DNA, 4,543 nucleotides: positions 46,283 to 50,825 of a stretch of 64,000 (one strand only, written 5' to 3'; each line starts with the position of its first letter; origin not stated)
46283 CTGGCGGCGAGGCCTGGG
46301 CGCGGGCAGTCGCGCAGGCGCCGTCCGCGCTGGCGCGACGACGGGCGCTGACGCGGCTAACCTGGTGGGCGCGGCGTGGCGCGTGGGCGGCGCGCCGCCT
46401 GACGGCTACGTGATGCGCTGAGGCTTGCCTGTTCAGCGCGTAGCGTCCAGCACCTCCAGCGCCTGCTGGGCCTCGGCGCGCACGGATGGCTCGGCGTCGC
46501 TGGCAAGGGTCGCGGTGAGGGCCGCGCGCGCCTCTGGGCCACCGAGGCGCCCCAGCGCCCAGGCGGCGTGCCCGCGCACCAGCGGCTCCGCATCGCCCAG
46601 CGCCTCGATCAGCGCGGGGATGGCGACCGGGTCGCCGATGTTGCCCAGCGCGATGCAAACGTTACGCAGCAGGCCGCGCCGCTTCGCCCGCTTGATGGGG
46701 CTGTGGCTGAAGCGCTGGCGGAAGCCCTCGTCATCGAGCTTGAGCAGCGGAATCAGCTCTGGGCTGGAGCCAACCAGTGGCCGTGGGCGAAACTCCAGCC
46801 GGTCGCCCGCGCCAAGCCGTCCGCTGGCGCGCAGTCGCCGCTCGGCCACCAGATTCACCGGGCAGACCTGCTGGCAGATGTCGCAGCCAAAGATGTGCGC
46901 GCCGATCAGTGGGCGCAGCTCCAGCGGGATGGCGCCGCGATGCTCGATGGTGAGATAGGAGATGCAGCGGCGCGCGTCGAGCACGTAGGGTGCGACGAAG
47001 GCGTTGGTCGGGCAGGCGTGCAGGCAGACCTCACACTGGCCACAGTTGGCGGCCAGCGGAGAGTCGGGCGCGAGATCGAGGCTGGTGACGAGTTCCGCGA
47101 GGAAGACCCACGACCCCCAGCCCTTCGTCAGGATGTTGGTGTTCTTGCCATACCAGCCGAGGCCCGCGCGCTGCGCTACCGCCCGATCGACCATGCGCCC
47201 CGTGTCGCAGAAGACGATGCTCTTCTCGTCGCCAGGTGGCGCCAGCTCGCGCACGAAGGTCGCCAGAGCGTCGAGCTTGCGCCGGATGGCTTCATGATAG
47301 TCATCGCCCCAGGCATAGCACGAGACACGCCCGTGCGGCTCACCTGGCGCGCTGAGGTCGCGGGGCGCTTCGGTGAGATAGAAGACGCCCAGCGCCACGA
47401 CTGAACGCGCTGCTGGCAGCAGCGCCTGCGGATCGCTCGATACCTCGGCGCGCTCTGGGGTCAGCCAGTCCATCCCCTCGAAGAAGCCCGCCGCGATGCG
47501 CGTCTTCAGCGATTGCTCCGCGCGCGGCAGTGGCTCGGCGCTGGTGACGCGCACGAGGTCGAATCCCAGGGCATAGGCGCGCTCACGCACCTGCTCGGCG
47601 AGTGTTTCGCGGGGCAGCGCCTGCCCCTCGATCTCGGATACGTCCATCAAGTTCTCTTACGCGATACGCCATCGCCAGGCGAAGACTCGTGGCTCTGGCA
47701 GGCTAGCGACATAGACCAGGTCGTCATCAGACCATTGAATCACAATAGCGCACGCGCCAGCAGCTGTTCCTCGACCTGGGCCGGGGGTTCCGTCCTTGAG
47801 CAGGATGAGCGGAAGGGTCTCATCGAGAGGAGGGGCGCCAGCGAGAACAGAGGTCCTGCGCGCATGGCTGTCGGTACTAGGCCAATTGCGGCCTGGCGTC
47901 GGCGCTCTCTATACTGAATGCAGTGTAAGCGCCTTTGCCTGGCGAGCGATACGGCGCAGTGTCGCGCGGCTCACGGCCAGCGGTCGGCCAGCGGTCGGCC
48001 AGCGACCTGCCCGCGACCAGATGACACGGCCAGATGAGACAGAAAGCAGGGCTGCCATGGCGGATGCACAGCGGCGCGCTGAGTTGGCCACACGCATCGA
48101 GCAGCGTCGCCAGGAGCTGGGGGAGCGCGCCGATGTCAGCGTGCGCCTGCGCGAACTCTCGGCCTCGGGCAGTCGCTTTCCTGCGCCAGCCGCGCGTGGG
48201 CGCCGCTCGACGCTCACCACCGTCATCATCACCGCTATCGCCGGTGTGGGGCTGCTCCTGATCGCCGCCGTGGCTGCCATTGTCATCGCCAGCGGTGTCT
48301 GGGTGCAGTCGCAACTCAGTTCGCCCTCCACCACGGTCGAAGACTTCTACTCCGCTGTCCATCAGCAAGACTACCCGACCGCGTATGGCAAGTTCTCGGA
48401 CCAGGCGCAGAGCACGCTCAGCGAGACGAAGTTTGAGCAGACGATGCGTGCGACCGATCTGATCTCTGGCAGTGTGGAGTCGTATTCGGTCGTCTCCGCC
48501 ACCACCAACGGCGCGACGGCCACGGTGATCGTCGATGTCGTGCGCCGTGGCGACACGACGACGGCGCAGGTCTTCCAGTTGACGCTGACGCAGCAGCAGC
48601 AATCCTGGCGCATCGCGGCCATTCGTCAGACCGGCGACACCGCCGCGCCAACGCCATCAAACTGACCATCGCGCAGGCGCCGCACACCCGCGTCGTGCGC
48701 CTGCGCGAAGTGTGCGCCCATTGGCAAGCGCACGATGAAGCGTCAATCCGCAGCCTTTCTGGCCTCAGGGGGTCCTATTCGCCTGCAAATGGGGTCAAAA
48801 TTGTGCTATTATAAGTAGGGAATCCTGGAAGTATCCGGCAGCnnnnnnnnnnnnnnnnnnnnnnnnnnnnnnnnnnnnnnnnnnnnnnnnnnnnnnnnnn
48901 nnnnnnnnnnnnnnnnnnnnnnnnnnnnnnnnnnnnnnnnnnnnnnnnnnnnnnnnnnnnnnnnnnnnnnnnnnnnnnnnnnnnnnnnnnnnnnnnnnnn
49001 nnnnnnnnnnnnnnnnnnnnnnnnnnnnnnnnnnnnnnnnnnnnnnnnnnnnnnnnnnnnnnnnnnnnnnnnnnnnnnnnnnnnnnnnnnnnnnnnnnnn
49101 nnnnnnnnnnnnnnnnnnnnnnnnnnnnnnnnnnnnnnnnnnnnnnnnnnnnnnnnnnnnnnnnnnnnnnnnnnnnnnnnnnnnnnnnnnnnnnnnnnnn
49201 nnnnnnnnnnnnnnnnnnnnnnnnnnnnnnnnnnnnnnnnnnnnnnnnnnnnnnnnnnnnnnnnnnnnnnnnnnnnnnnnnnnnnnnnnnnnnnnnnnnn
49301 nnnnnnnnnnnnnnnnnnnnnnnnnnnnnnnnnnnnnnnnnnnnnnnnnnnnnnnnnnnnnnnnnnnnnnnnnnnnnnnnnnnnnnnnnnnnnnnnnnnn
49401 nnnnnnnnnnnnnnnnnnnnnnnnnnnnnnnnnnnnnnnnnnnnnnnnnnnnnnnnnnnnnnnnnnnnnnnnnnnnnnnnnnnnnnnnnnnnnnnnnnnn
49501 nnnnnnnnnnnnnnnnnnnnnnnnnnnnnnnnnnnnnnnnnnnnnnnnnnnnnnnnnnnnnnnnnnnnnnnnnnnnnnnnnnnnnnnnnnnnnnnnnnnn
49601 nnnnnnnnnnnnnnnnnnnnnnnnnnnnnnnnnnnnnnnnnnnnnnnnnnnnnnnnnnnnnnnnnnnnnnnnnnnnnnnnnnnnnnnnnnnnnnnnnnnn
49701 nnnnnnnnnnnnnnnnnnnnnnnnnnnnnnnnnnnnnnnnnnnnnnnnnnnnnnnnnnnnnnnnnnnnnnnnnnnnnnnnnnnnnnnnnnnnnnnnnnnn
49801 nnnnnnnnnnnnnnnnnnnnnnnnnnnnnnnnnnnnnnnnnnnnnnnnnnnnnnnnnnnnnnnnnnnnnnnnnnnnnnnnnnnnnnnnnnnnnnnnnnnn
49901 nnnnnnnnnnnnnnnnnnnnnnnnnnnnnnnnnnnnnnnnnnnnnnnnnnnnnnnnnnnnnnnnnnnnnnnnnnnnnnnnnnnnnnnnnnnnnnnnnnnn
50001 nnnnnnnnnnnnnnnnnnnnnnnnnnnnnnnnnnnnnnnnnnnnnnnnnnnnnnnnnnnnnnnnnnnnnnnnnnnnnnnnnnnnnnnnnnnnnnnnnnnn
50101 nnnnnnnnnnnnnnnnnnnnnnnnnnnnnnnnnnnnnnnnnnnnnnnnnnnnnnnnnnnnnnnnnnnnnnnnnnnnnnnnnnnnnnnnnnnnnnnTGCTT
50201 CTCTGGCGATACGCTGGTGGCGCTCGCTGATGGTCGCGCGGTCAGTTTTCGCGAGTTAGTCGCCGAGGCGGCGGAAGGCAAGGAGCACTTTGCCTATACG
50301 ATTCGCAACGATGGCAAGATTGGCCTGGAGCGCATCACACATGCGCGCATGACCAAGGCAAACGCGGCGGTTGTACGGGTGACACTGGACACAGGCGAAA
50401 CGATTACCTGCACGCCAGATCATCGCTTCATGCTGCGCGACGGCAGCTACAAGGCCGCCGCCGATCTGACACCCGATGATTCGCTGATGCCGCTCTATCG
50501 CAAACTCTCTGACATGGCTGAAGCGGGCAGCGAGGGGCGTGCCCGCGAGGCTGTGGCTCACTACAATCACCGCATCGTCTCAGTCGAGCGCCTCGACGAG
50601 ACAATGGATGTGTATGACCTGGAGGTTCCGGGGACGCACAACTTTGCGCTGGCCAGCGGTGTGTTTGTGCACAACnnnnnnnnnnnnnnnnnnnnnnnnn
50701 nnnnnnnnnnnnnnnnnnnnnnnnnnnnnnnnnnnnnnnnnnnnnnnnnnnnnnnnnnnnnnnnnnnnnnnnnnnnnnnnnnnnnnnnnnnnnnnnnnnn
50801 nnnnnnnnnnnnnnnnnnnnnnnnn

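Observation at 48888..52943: Essential gyrB is one ORF interrupted by two inteins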

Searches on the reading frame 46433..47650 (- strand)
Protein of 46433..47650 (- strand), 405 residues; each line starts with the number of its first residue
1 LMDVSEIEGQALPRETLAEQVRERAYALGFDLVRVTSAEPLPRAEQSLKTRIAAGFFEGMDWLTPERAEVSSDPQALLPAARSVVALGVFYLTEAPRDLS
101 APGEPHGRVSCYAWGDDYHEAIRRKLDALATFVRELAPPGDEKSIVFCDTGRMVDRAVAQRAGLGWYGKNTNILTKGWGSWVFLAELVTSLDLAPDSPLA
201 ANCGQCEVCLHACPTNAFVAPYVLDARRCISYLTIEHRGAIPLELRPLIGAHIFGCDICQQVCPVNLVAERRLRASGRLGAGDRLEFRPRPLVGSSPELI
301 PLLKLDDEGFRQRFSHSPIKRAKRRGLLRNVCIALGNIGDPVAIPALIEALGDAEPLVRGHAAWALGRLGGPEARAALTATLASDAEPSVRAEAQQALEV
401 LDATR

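Call 21: search_protein_families(library=pfam, proteins=[window:46433-47650:-], max_evalue=0.001)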
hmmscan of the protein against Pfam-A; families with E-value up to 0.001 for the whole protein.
window:46433-47650:- (405 aa): 10 families
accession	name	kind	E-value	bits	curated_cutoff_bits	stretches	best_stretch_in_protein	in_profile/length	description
PF13484.11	Fer4_16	-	5.7e-22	78.7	30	1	202-266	1-66/66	4Fe-4S double cluster binding domain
PF13646.12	HEAT_2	-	1.5e-17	64.1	27.7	1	329-399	18-88/88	HEAT repeats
PF08331.15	QueG_DUF1730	-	5.3e-17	61.9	25.1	1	73-150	3-77/77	Epoxyqueuosine reductase QueG, DUF1730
PF03130.22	HEAT_PBS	-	3.8e-11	42.8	20.9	2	334-353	8-27/27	PBS lyase HEAT-like repeat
PF02985.28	HEAT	-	1e-06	28.8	23.5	0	344-369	2-27/31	HEAT repeat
PF13187.11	Fer4_9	-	9e-06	26.1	27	0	201-217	35-51/52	4Fe-4S dicluster domain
PF13513.12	HEAT_EZ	-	2.4e-05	25.2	27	1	341-369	27-55/55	HEAT-like repeat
PF12838.12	Fer4_7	-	0.00022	22.1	27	1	202-266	1-51/52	4Fe-4S dicluster domain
PF14697.11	Fer4_21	-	0.00029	21.4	35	0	251-266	39-55/59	4Fe-4S dicluster domain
PF13237.11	Fer4_10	-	0.00065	20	25.5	0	201-215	7-21/53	4Fe-4S dicluster domain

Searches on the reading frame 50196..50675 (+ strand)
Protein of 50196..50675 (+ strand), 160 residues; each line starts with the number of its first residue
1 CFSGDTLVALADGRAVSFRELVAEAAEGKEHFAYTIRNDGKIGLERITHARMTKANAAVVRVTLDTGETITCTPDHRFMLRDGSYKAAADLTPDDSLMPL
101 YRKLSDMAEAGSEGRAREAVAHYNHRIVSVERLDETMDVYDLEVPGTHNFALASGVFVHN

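Call 4: search_protein_families(library=pfam, proteins=[window:50196-50675:+], max_evalue=0.1)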
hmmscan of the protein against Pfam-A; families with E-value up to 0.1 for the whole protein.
window:50196-50675:+ (160 aa): 2 families
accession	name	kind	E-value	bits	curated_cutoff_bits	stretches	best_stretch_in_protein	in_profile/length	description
PF14890.11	Intein_splicing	-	4.9e-23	82.1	35.8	1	9-160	2-155/155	Intein splicing domain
PF01079.26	Hint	-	0.049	13.6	29.7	0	1-88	13-96/213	Hint module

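Call 5: search_protein_families(library=ncbifam, proteins=[window:50196-50675:+], max_evalue=0.1)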
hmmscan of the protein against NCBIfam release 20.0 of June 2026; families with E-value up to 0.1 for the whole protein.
window:50196-50675:+ (160 aa): 14 families
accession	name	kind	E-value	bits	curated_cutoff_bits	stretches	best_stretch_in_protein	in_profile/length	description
NF052663.1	RtcB_rel_intein2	exception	1.5e-39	136.4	1050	2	1-104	78-177/626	intein-containing RctB family protein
TIGR01445.1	intein_Nterm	domain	1.6e-13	51.4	24.5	1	1-79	1-82/83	intein N-terminal splicing region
NF005852.0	PRK07773.1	equivalog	6.5e-13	47.9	780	2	1-104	398-496/886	replicative DNA helicase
TIGR01443.1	intein_Cterm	domain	3.2e-08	33.6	15.6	1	138-160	1-23/24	intein C-terminal splicing region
NF011302.0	PRK14714.1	equivalog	8.1e-07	26.9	1791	1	29-159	979-1099/1350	DNA-directed DNA polymerase II large subunit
NF038136.1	rSAM_Rv_intein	exception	1.5e-06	27.3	700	1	1-118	76-187/574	intein-containing Rv2578c family radical SAM protein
NF011491.0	PRK14898.1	equivalog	2.2e-06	26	783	1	30-82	123-175/860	DNA-directed RNA polymerase subunit A''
NF038162.1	RtcB_rel_intein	exception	5.7e-05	21.3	1150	1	1-96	95-186/961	intein-containing RtcB family protein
NF045703.1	rSAM_Tes_intein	exception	6.1e-05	21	1700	1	38-104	210-279/1040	tetraether lipid synthase Tes, intein-containing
NF011418.0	PRK14845.1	equivalog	0.00013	19.9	756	1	34-94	68-127/1049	translation initiation factor IF-2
NF007079.0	PRK09532.1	equivalog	0.00019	19.7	1525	1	1-86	775-856/876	DNA polymerase III subunit alpha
NF003158.0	PRK04132.1-3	equivalog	0.00033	17.9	1750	1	1-90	648-734/1437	replication factor C small subunit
NF003159.0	PRK04132.1-4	equivalog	0.0071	14.4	999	0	123-152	546-575/852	replication factor C small subunit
NF006207.0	PRK08332.1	equivalog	0.024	11.8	2400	0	57-101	946-990/1684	vitamin B12-dependent ribonucleotide reductase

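Call 7: search_solved_structures(query=window:50196-50675:+, max_evalue=0.01, show_alignments=2)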
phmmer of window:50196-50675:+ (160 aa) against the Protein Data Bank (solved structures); distinct sequences matched with E-value up to 0.01: 22.
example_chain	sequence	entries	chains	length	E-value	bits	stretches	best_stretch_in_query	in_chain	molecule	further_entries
1mi8_A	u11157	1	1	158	4.2e-08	37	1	2-159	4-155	DnaB intein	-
4o1r_A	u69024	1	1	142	1.2e-07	35.5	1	2-160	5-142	Replicative DNA helicase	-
2lqm_A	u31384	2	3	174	9.7e-07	32.6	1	32-160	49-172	Pho radA intein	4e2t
6frg_A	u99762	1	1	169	2.1e-06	31.5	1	2-159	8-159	Replicative DNA helicase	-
6frh_A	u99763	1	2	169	2.1e-06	31.5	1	2-159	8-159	Replicative DNA helicase,Replicative DNA helicase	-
8ubs_A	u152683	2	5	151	2.3e-06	31.4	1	42-100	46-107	NrdJ-1 | Nrdj-1 intein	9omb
4e2u_A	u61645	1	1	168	3.2e-06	30.9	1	32-160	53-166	Pho radA intein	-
7qil_A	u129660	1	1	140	1.3e-05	28.9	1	30-158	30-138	DnaE intein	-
6fre_A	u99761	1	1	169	5.3e-05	26.9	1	2-159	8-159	Replicative DNA helicase,Replicative DNA helicase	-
6rpq_A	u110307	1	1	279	0.00013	25.7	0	59-160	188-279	Ubiquitin-like protein SMT3,1108aa long hypothetical cell division control protein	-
2keq_A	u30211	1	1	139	0.0007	23.3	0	32-155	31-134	DNA polymerase III alpha subunit, Nucleic acid binding OB-fold tRNA/helicase-type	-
4kl5_A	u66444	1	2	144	0.00078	23.1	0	31-155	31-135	DNA polymerase III, alpha subunit, Nucleic acid binding, OB-fold, tRNA/helicase-type chime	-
6rpp_A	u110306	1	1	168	0.001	22.8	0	134-159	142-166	Cell division control protein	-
5ol7_A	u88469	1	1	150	0.0018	21.9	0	31-85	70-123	DNA-directed DNA polymerase,DNA-directed DNA polymerase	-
5ol6_A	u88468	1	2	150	0.0019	21.9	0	31-85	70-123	Nucleic acid binding, OB-fold, tRNA/helicase-type,DNA-directed DNA polymerase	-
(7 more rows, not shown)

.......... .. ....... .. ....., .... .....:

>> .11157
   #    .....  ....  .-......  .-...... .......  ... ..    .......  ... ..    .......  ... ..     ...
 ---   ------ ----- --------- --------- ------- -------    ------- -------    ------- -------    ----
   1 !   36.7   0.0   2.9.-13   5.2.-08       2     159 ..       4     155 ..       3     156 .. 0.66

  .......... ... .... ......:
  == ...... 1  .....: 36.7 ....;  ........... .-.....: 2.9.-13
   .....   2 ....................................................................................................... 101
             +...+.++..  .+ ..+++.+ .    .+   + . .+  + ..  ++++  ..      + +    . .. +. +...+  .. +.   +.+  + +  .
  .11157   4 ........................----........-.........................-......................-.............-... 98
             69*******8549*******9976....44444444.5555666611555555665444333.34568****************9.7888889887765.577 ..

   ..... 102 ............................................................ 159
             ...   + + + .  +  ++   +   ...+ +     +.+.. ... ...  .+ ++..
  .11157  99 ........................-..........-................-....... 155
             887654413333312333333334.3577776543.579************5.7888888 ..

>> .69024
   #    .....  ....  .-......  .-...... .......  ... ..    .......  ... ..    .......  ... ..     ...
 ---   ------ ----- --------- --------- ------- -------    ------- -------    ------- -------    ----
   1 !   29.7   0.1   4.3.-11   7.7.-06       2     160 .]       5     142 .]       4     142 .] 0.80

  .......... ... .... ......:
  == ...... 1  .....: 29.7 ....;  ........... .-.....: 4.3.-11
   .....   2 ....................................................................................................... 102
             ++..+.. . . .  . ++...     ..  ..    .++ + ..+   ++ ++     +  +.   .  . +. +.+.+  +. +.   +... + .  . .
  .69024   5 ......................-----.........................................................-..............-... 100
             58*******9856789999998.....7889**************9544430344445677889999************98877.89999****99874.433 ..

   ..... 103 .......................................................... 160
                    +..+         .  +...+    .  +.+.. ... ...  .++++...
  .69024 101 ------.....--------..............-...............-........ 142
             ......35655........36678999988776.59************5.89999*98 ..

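Call 26: find_homologous_proteins(query=window:50196-50675:+, max_evalue=0.00001)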
Query window:50196-50675:+ (160 aa): 87 proteins with E <= 0.00001 among 441 candidates.
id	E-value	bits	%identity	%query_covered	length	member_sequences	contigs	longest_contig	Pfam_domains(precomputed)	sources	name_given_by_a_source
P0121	7.8e-54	200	85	69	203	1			PF00204.32,PF14890.12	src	-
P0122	3.0e-49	185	73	75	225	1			PF14890.12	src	-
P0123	9.2e-49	184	54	100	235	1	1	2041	PF14890.12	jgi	-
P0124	9.8e-44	167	48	99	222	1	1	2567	PF14890.12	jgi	-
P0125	1.0e-43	167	76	68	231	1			PF01751.29,PF14890.12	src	-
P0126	4.4e-43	165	72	69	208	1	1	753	PF14890.12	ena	-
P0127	7.0e-40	155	66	69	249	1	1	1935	PF14890.12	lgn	-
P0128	1.9e-39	153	59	78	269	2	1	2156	PF14890.12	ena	-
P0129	2.5e-39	153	70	64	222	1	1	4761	PF14890.12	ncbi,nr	ncbi:MAG: hypothetical protein HC853_09525 [Anaerolineae bacterium]|nr:hypothetical protein [Anaerol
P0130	2.1e-38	150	58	68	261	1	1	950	PF14890.12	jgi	jgi:DNA gyrase subunit B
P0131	1.4e-37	147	78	54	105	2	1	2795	PF14890.12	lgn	-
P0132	1.8e-36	144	69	61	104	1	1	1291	PF14890.12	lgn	-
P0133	4.0e-36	143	62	69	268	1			PF14890.12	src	-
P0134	9.0e-36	141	68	63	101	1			PF14890.12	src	-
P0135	4.6e-35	139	82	51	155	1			-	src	-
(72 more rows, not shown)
